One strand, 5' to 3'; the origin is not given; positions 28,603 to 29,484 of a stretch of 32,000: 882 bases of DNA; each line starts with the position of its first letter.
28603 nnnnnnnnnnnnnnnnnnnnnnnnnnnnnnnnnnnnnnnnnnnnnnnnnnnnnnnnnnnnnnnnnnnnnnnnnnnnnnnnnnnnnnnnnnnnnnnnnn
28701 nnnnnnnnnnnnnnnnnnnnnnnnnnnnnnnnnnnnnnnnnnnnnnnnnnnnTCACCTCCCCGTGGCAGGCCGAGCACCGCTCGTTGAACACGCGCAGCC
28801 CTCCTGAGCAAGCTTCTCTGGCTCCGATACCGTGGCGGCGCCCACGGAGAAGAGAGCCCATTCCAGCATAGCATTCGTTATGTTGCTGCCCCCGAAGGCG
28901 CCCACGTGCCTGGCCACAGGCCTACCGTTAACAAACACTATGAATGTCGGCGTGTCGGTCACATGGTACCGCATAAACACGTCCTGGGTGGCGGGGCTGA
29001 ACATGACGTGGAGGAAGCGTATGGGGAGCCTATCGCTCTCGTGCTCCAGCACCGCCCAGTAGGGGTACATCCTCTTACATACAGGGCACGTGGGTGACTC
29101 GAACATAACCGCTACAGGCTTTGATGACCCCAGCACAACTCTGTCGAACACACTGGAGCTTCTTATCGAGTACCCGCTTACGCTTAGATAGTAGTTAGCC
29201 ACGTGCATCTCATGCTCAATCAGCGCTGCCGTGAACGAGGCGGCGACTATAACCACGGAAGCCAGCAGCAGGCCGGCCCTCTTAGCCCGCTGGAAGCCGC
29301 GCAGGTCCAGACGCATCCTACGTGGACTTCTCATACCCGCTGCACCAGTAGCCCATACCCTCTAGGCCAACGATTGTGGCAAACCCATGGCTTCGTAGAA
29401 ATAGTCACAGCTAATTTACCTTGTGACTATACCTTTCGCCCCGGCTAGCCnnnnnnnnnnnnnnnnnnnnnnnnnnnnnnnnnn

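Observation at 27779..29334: Anchored thioredoxin, a monohaem cytochrome c domain and CcdA read as one tripartite protein of about 518 aa if a single G is restored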

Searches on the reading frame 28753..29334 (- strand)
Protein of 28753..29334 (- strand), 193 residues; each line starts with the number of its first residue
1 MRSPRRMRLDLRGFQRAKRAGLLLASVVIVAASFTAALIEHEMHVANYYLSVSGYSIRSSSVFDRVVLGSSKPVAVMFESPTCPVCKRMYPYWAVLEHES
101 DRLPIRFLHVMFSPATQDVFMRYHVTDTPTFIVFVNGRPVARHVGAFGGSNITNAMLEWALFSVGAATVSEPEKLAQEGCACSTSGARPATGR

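Call 4: search_protein_families(library=pfam, proteins=[window:28753-29334:-], max_evalue=0.1)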
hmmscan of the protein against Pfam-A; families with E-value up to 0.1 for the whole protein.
window:28753-29334:- (193 aa): 5 families
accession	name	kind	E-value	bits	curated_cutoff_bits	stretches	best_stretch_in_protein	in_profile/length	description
PF00085.26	Thioredoxin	-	3.2e-11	43.6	23.5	1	60-156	7-101/103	Thioredoxin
PF13098.12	Thioredoxin_2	-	3.9e-08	34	27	1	69-147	3-95/104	Thioredoxin-like domain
PF13462.12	Thioredoxin_4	-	0.032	14.8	23.2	0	71-91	11-33/165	Thioredoxin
PF13905.12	Thioredoxin_8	-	0.055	14.3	27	0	72-127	2-57/94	Thioredoxin-like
PF05488.18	PAAR_motif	-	0.079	13.6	27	0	70-87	21-38/70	PAAR motif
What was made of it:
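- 28840..29172 (-): Thioredoxin-fold domain (about residues 55-165), predicted to lie outside the cytoplasm. Pfam PF00085 scores 43.6 bits against a cut-off of 23.5 (call 4).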

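Call 10: list_cluster_members(proteins=[window:28753-29334:-, window:27779-28861:-, window:24734-27754:-, window:29451-30122:-])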
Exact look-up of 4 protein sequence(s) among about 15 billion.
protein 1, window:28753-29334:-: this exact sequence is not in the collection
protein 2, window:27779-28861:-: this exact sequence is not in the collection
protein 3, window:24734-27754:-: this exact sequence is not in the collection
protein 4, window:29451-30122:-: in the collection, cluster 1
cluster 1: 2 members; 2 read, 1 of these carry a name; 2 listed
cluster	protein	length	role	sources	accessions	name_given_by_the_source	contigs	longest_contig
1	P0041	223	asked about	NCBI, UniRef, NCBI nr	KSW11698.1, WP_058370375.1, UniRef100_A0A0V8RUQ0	hypothetical protein CF15_02450 [Pyrodictium occultum] | ABC-2 type transporter transmembrane domain-containing protein n=1 Tax=Pyrodictium ... | ABC transporter permease [Pyrodictium occultum]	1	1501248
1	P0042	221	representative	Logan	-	-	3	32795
